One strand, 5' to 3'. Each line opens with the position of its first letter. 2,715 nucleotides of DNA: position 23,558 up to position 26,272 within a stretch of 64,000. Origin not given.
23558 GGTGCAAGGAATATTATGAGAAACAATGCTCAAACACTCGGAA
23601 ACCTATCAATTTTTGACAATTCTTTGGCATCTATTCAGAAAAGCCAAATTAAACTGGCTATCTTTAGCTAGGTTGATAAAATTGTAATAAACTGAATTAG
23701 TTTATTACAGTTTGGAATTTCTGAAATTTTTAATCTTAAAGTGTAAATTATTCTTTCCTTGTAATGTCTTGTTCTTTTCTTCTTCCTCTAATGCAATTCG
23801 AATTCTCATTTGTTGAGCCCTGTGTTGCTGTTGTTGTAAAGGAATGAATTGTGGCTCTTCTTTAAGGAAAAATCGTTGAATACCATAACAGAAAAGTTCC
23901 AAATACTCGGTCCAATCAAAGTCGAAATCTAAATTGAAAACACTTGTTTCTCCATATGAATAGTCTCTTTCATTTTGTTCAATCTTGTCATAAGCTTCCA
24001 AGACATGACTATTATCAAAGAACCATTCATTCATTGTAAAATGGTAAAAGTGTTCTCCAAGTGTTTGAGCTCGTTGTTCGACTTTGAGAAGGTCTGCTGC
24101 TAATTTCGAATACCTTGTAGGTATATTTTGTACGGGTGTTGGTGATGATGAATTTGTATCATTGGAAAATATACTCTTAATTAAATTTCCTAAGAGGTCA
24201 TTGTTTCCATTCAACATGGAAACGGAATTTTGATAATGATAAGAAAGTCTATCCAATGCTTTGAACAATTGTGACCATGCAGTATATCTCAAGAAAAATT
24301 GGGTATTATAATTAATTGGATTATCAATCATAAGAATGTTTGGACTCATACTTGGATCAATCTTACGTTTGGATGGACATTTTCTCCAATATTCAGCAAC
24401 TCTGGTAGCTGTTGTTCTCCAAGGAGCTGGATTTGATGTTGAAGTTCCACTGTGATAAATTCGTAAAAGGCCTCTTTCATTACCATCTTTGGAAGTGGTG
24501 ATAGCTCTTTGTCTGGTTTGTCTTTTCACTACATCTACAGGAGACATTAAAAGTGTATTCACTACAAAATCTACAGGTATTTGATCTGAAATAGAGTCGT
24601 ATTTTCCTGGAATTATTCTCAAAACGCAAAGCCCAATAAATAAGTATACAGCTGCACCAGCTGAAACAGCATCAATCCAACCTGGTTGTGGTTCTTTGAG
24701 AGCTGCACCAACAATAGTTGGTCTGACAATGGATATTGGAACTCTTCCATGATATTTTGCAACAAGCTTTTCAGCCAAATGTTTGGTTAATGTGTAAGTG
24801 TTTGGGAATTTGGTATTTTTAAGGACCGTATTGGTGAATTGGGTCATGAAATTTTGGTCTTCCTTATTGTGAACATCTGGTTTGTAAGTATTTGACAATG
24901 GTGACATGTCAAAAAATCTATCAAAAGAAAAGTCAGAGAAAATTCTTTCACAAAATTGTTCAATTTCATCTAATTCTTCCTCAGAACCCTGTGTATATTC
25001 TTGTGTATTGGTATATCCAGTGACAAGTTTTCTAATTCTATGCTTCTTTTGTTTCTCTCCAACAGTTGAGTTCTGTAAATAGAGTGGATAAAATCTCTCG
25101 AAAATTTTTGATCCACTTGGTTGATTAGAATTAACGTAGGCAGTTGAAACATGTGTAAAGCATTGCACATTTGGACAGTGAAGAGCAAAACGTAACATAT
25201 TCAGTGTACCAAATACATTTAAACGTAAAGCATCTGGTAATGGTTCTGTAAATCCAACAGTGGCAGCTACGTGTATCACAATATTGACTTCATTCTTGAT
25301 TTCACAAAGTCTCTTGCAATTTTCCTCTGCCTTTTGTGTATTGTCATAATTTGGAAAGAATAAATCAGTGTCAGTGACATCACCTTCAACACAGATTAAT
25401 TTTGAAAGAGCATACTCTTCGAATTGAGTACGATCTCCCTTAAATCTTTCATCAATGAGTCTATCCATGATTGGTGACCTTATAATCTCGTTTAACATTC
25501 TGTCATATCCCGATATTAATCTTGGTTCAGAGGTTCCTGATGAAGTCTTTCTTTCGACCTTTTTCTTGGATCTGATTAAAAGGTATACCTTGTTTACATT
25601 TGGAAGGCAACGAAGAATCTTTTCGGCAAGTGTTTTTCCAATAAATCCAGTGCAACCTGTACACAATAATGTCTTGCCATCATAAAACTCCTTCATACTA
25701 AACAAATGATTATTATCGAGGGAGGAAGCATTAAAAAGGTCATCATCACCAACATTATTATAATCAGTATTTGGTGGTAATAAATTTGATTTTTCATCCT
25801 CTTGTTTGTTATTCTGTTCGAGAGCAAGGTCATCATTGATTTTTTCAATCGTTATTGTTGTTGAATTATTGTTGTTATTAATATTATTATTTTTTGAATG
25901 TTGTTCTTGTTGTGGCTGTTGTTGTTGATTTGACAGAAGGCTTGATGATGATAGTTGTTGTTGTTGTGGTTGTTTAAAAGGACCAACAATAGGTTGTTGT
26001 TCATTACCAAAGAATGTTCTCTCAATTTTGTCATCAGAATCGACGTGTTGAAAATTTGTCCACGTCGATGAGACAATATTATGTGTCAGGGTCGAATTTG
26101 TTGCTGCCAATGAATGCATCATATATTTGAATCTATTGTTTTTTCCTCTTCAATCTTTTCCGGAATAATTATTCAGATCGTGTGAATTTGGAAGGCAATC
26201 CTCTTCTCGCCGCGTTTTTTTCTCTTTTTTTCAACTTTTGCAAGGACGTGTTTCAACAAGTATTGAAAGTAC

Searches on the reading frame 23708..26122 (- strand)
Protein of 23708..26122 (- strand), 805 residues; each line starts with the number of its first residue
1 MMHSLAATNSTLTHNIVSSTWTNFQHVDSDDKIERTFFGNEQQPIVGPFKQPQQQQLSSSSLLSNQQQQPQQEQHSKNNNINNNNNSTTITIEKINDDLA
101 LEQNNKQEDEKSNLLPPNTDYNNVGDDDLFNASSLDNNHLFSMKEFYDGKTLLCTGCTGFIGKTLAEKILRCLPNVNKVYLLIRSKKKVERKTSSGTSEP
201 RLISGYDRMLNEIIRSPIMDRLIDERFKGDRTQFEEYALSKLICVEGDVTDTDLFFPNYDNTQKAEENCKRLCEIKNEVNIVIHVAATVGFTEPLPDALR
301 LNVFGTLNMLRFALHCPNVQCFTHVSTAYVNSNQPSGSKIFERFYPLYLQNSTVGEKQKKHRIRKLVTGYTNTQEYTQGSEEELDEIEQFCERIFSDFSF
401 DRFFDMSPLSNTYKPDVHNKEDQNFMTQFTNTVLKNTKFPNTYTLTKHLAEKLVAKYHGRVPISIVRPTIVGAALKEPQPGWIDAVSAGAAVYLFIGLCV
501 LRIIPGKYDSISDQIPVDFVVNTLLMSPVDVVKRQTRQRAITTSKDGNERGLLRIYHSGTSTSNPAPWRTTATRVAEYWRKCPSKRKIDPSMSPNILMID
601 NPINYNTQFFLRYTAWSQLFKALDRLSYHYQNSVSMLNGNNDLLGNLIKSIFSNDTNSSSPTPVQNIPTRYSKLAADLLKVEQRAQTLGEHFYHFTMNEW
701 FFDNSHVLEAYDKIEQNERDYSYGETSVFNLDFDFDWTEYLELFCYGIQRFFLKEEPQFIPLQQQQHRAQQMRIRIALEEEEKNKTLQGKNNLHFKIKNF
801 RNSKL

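Call 63: search_protein_families(library=pfam, proteins=[window:23708-26122:-], max_evalue=0.001)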
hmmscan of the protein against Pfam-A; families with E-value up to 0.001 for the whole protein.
window:23708-26122:- (805 aa): 5 families
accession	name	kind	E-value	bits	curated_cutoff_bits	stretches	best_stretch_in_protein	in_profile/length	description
PF07993.18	NAD_binding_4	-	6.2e-52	176.7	20.1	1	155-523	2-257/258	Male sterility protein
PF03015.24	Sterile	-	1.2e-09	38.6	35.4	1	676-755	20-93/93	Male sterility protein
PF01073.25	3Beta_HSD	-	3.6e-06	26.7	22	0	269-337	57-126/280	3-beta hydroxysteroid dehydrogenase/isomerase family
PF02719.21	Polysacc_synt_2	-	1.7e-05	24.6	20.2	0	271-327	68-128/293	Polysaccharide biosynthesis protein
PF01370.27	Epimerase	-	7.7e-05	22.7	20.9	0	153-332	2-120/240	NAD dependent epimerase/dehydratase family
